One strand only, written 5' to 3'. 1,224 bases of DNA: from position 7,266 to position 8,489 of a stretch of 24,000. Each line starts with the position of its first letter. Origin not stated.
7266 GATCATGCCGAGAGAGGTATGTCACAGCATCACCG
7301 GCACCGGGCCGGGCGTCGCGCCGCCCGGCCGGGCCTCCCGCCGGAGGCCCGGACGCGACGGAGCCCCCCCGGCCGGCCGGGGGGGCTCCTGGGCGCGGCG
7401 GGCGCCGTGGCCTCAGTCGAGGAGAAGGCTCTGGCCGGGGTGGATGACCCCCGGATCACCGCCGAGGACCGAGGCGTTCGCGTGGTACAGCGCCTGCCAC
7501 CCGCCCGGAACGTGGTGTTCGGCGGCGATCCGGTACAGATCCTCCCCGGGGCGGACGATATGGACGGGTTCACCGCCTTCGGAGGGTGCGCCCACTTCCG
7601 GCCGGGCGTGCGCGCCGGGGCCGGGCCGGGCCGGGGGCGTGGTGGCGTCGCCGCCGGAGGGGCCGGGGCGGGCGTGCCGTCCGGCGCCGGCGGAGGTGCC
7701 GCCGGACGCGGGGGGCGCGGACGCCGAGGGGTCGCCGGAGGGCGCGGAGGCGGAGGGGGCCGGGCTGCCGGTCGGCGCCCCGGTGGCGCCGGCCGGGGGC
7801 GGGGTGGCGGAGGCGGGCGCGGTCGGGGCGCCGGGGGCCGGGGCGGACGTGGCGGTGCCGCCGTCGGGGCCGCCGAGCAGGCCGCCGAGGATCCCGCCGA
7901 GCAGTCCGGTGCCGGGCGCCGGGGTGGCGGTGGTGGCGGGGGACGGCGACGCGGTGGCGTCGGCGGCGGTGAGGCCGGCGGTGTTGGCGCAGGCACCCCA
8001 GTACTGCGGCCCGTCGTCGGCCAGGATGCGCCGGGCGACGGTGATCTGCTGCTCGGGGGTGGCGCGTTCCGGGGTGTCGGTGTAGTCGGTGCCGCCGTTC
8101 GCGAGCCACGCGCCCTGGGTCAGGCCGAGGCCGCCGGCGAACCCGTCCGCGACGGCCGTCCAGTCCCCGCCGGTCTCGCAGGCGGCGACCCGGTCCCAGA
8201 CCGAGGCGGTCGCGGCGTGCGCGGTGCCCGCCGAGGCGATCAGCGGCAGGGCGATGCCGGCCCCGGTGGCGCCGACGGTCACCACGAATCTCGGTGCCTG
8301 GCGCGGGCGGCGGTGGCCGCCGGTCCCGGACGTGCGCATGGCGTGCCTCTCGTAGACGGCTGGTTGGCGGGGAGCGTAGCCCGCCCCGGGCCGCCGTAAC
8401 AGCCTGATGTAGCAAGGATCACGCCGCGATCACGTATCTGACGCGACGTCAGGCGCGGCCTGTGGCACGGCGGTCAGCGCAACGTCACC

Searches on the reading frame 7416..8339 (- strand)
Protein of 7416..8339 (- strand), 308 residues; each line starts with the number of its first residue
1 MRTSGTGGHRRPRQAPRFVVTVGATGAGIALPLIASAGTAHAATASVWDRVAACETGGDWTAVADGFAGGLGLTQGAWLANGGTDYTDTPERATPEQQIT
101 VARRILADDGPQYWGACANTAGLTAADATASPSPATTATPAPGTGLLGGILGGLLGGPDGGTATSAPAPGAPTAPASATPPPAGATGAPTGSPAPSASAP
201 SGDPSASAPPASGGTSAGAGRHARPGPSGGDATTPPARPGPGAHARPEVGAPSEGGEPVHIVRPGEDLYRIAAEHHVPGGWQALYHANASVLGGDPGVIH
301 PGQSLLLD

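Call 7: search_protein_families(library=pfam, proteins=[window:7416-8339:-], max_evalue=0.01)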
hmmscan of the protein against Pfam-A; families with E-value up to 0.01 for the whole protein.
window:7416-8339:- (308 aa): 2 families
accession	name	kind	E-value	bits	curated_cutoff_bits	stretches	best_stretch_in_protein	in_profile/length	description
PF06737.19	Transglycosylas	-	2.5e-21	76.5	27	1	42-117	1-77/77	Transglycosylase-like domain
PF01476.26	LysM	-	0.0013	19.1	20.9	1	260-306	1-41/43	LysM domain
